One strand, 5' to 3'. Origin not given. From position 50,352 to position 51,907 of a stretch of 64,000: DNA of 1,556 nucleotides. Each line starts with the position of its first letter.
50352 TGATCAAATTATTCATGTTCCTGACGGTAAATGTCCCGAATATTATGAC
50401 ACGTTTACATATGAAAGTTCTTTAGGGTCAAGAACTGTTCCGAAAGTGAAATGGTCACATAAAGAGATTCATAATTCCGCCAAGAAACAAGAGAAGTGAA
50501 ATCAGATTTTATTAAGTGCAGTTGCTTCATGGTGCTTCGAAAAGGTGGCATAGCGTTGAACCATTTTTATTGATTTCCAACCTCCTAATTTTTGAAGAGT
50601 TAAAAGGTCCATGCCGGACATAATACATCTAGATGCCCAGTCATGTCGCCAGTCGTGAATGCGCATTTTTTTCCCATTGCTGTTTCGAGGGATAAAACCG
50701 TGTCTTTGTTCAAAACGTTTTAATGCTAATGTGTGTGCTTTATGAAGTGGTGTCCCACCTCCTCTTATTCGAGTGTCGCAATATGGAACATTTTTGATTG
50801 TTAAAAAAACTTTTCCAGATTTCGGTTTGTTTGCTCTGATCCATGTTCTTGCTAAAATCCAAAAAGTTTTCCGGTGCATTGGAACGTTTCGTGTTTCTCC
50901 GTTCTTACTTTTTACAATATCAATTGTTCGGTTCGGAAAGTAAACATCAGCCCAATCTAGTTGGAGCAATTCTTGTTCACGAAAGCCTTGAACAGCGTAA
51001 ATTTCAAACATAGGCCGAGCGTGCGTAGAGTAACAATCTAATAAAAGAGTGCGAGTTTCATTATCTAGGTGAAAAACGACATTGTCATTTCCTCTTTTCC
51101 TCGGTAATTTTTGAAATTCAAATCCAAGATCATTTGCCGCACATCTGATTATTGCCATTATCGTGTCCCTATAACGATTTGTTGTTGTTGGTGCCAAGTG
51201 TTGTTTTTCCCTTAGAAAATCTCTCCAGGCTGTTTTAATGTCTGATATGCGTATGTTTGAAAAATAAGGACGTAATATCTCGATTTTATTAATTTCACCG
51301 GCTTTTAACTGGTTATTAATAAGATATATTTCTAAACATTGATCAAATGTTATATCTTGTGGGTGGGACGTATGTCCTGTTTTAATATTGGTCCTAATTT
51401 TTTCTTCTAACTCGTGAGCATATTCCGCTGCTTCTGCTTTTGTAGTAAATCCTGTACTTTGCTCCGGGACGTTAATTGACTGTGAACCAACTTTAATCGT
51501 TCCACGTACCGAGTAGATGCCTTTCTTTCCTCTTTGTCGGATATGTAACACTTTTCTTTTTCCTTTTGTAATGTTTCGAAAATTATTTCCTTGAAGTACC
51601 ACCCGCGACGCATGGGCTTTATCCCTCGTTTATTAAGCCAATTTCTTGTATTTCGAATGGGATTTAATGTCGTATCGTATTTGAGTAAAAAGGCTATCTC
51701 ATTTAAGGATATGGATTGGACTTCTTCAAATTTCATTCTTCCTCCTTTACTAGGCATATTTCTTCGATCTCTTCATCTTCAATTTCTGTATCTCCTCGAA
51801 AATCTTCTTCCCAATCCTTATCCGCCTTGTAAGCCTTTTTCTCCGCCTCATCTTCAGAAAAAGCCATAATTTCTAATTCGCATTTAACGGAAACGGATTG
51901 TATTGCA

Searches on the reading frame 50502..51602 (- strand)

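Call 30: search_protein_families(library=ncbifam, proteins=[window:50502-51602:-], max_evalue=0.00001)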
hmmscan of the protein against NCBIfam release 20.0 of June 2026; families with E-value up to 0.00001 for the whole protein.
window:50502-51602:- (366 aa): 5 families
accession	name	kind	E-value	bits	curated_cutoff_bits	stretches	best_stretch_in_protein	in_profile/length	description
NF040815.2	recomb_XerA_Arch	equivalog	1.8e-16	60.5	220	1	117-357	38-257/263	site-specific tyrosine recombinase/integron integrase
TIGR02224.1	recomb_XerC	equivalog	2.7e-11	43.4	335.15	1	164-361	101-284/295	tyrosine recombinase XerC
TIGR02225.1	recomb_XerD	equivalog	1.6e-08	34.2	329.6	1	196-358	127-278/290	site-specific tyrosine recombinase XerD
TIGR02249.1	integrase_gron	subfamily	2e-07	30.7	265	0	310-360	256-306/315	integron integrase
NF002331.0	PRK01287.1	subfamily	5.5e-06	25.6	371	0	194-356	163-314/365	site-specific tyrosine recombinase XerC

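Call 84: search_protein_families(library=phrogs, proteins=[window:50502-51602:-], max_evalue=0.001)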
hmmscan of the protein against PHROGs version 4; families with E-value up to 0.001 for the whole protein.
window:50502-51602:- (366 aa): 4 families
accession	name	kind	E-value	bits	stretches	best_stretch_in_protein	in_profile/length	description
phrog_1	-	integration and excision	3.1e-43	150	1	16-366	105-447/611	integrase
phrog_216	-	integration and excision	1.7e-17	64.5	1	190-364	71-234/301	integrase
phrog_35951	-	unknown function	7.1e-14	53.1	1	312-363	20-71/97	-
phrog_7685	-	integration and excision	2.2e-05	25.1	1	230-362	122-231/240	integrase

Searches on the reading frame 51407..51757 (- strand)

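Call 84: search_protein_families(library=phrogs, proteins=[window:51407-51757:-], max_evalue=0.001)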
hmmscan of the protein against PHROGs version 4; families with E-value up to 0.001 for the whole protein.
window:51407-51757:- (116 aa): 0 families

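Call 88: search_protein_families(library=pfam, proteins=[window:51407-51757:-], max_evalue=10)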
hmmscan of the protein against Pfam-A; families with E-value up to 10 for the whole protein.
window:51407-51757:- (116 aa): 2 families
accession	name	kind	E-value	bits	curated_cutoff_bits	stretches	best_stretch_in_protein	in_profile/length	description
PF15515.12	MvaI_BcnI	-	2e-05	25.2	25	1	4-108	91-191/227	MvaI/BcnI restriction endonuclease family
PF16636.10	APC_u15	-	1.3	9.9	27.5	1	63-109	15-65/81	Unstructured region on APC between APC_crr regions 5 and 6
